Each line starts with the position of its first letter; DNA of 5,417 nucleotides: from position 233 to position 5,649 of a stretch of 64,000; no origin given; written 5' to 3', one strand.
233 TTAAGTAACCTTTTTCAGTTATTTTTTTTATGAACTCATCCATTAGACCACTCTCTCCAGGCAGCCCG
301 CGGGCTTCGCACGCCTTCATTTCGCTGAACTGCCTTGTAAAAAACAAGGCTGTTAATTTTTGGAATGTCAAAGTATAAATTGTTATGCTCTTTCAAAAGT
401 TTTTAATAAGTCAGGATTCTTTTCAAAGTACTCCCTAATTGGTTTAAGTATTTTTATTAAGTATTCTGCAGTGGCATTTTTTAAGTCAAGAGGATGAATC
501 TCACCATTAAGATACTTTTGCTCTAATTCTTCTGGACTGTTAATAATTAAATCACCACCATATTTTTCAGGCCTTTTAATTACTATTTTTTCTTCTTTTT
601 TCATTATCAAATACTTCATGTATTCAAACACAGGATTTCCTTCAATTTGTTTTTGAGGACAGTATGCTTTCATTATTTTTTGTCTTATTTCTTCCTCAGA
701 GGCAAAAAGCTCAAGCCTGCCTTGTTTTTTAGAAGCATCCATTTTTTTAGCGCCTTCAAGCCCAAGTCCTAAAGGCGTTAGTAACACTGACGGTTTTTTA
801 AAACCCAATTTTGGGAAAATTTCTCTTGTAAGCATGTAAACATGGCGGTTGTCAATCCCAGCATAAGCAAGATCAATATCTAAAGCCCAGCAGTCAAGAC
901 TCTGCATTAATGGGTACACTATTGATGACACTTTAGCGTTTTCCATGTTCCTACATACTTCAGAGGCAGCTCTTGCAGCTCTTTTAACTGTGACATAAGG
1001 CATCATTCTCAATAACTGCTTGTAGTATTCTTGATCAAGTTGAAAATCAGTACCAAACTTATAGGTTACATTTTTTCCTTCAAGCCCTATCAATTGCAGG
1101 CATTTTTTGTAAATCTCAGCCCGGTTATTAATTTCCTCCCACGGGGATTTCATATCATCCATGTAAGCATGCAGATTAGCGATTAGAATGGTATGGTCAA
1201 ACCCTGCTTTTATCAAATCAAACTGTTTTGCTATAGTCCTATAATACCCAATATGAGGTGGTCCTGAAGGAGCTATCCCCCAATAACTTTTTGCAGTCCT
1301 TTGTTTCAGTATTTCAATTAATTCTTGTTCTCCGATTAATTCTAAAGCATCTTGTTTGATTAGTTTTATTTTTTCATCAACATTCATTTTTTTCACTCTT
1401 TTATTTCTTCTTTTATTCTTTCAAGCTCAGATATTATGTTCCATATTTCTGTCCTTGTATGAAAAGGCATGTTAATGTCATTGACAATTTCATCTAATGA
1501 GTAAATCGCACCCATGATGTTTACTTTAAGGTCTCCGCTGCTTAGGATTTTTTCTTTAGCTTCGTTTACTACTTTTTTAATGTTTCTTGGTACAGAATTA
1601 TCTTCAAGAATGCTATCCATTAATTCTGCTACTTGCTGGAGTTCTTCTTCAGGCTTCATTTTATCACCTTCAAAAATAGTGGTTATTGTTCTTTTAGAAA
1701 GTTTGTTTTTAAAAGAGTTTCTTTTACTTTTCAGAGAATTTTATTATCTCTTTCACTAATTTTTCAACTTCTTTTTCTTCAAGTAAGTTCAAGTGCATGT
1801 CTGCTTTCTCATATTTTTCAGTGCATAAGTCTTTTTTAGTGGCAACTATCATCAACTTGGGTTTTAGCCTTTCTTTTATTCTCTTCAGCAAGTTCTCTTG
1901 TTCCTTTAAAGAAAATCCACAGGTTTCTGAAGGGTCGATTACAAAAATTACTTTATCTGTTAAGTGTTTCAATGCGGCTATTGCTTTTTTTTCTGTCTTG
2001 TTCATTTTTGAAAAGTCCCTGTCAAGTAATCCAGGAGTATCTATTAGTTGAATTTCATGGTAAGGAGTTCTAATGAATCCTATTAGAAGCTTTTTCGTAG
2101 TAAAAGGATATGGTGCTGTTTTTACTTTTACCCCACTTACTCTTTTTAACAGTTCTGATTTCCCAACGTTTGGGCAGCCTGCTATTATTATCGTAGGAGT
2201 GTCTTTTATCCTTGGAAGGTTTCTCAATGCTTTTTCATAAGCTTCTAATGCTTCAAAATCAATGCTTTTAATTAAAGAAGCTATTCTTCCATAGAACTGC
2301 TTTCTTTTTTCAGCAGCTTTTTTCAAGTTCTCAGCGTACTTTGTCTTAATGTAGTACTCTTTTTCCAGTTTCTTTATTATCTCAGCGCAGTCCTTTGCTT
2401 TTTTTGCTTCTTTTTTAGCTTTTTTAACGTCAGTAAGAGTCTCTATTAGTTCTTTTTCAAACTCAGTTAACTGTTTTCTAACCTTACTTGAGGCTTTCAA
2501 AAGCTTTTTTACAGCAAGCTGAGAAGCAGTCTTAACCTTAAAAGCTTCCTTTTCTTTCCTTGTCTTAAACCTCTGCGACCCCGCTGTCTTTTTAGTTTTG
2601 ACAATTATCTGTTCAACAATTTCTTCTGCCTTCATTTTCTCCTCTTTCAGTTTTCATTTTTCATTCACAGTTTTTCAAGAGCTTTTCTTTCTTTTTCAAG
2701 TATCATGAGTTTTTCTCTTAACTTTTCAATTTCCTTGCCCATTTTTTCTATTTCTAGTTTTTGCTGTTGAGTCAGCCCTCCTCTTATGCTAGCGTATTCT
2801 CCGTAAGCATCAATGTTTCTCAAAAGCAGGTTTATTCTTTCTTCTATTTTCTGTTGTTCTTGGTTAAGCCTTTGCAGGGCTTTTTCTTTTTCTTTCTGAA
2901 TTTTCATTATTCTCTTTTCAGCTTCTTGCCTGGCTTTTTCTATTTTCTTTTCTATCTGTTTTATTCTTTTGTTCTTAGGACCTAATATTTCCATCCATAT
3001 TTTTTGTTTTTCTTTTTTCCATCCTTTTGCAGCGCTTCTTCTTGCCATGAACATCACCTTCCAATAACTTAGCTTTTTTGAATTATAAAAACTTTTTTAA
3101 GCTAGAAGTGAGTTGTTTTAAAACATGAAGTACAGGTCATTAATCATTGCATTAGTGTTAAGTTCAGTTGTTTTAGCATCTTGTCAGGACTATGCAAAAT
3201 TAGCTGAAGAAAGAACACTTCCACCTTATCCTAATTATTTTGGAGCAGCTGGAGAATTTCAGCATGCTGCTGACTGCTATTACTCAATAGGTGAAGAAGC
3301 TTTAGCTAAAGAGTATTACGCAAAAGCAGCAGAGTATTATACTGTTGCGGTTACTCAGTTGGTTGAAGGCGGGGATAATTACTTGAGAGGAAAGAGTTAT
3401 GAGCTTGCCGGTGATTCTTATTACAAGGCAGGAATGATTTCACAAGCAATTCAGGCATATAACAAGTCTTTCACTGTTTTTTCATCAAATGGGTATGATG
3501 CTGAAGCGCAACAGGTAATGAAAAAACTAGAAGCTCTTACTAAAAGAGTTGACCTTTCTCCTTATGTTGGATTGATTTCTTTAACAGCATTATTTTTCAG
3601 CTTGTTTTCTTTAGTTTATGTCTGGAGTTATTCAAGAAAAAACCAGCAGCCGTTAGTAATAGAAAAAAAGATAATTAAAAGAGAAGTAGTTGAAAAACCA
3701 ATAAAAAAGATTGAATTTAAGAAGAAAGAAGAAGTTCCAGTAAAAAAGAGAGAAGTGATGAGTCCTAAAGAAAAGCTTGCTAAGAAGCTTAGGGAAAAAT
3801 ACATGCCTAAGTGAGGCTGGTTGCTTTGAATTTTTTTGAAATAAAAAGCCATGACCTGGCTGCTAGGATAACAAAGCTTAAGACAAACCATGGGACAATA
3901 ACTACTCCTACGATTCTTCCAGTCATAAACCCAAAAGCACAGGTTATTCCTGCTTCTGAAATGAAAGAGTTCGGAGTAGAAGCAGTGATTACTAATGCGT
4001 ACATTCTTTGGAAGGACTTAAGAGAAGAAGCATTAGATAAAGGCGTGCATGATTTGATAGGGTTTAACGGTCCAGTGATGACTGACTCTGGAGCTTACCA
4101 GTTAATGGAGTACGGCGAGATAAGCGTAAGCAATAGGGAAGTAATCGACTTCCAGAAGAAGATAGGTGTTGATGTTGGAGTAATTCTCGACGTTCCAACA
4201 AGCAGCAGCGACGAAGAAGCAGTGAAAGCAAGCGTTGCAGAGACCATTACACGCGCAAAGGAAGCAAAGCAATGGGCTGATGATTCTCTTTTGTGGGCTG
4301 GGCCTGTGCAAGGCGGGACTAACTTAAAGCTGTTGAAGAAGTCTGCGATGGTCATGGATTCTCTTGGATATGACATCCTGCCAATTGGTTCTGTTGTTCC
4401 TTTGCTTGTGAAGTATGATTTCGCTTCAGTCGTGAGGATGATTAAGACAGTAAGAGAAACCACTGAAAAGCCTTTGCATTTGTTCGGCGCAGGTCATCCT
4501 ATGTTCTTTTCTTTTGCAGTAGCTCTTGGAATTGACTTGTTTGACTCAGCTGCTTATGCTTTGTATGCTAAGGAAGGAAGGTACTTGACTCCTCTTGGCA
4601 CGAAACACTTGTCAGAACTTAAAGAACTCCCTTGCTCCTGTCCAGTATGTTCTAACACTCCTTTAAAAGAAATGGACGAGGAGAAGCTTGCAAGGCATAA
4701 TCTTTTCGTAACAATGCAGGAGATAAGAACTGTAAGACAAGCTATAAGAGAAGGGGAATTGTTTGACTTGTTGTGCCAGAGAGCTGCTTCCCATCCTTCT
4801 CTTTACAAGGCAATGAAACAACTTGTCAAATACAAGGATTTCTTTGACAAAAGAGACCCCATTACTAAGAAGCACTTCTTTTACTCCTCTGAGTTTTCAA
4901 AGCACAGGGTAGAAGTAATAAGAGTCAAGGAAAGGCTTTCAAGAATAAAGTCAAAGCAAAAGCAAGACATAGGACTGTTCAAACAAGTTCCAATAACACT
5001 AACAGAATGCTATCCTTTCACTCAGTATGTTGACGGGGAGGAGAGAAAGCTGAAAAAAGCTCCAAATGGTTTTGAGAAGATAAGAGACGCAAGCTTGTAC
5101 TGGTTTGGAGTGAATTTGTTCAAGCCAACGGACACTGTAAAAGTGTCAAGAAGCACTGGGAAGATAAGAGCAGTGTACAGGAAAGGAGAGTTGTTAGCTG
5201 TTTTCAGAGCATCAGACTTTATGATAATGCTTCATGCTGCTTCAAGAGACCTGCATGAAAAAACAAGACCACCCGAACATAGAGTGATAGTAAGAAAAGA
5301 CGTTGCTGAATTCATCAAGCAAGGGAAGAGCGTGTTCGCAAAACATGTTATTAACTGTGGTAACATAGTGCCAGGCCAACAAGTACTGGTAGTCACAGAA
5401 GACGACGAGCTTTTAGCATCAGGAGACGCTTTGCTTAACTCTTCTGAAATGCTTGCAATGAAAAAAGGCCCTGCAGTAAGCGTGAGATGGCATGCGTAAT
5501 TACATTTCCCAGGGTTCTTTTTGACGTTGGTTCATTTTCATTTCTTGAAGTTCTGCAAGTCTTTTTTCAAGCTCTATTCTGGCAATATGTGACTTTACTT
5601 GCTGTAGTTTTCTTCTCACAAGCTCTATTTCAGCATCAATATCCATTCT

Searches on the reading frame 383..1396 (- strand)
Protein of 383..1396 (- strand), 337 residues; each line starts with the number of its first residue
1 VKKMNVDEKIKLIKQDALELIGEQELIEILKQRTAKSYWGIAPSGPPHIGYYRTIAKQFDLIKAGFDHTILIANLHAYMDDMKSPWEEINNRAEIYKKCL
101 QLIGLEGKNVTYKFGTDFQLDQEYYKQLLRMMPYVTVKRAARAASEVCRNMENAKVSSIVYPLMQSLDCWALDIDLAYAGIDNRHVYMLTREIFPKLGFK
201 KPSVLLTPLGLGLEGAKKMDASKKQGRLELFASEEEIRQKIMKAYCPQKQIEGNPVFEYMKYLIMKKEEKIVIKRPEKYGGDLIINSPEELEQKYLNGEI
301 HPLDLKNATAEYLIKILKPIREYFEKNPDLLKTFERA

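Call 60: search_protein_families(library=pfam, proteins=[window:383-1396:-], max_evalue=0.001)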
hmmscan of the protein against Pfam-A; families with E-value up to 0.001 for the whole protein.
window:383-1396:- (337 aa): 1 family
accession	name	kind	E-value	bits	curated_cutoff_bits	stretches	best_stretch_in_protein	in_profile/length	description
PF00579.31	tRNA-synt_1b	-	2.8e-45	155.3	21.1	1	32-318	3-292/292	tRNA synthetases class I (W and Y)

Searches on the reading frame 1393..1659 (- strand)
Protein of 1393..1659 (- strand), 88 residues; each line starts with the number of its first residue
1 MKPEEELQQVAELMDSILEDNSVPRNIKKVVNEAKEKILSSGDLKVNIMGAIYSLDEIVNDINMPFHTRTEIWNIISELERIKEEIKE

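Call 81: search_protein_families(library=pfam, proteins=[window:1393-1659:-], max_evalue=0.001)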
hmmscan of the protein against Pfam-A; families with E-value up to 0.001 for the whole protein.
window:1393-1659:- (88 aa): 1 family
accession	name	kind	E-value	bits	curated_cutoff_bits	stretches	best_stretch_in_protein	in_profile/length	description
PF03685.18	UPF0147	-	1.2e-26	93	23.6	1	4-82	2-81/81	Uncharacterised protein family (UPF0147)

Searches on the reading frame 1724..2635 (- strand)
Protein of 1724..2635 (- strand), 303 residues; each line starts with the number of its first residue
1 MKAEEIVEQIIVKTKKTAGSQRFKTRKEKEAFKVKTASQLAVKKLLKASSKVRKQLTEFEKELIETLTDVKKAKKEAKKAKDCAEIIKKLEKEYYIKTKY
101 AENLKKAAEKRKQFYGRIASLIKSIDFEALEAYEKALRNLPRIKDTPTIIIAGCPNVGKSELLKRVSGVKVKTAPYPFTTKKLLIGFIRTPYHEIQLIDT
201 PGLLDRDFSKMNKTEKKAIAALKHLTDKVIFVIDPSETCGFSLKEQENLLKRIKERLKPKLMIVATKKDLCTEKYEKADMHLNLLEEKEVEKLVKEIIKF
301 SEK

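Call 60: search_protein_families(library=pfam, proteins=[window:1724-2635:-], max_evalue=0.001)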
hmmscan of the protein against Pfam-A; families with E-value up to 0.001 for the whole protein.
window:1724-2635:- (303 aa): 5 families
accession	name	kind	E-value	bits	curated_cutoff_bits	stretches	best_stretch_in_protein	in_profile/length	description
PF01926.29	MMR_HSR1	-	2.9e-20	72.9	21.9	1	149-266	2-112/113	50S ribosome-binding GTPase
PF06858.20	NOG1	-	1e-19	70.5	27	1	215-269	3-58/58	Nucleolar GTP-binding protein 1 (NOG1)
PF02421.24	FeoB_N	-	1.3e-10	41.4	27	1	148-237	2-90/156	Ferrous iron transport protein B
PF17835.6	NOG1_N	-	2.9e-09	37.7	22.9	1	1-143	8-159/160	NOG1 N-terminal helical domain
PF00009.33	GTP_EFTU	-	0.00046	20.2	26.5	0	190-289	66-155/188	Elongation factor Tu GTP binding domain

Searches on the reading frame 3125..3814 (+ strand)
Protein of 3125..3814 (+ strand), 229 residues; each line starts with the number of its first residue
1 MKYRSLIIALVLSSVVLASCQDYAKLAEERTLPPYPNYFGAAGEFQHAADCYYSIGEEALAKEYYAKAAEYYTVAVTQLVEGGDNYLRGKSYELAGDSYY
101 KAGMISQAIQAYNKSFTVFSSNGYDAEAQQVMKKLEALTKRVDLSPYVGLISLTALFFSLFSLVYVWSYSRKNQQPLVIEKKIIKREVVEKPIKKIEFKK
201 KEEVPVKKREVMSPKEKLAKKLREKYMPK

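Call 60: search_protein_families(library=pfam, proteins=[window:3125-3814:+], max_evalue=0.001)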
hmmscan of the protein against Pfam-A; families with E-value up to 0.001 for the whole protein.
window:3125-3814:+ (229 aa): 1 family
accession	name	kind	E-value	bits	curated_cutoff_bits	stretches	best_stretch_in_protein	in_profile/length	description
PF13424.12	TPR_12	-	0.00011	22.7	30.1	0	49-119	10-75/77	Tetratricopeptide repeat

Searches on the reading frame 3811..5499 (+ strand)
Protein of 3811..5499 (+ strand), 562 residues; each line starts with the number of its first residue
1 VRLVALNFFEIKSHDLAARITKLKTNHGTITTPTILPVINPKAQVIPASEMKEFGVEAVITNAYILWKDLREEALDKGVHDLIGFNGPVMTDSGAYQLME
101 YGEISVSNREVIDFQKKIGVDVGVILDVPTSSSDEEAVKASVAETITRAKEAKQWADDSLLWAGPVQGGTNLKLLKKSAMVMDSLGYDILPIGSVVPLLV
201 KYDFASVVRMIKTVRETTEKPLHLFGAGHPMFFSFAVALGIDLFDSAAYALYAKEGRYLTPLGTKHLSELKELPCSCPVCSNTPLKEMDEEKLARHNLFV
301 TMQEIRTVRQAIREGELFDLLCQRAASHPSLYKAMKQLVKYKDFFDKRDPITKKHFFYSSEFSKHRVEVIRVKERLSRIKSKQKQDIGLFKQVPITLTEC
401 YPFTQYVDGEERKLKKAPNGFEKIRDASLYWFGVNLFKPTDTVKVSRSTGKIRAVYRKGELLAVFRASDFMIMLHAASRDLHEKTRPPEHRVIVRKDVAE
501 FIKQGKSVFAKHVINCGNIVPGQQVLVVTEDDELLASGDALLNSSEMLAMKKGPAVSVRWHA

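Call 60: search_protein_families(library=pfam, proteins=[window:3811-5499:+], max_evalue=0.001)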
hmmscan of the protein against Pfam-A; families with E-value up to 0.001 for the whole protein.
window:3811-5499:+ (562 aa): 5 families
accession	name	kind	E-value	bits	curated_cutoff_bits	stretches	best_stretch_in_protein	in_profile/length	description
PF01702.25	TGT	-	2.6e-71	241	26.3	1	17-329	2-356/357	Queuine tRNA-ribosyltransferase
PF01472.26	PUA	-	4e-15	56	24.8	1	490-559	1-71/74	PUA domain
PF14810.12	TGT_C2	-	7.2e-10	39.4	25.3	1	430-488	9-72/72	Patch-forming domain C2 of tRNA-guanine transglycosylase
PF14809.11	TGT_C1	-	0.00039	21.1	25.3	0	350-411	1-65/70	C1 domain of tRNA-guanine transglycosylase dimerisation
PF17785.7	PUA_3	-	0.00059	20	22.6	0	285-323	3-41/64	PUA-like domain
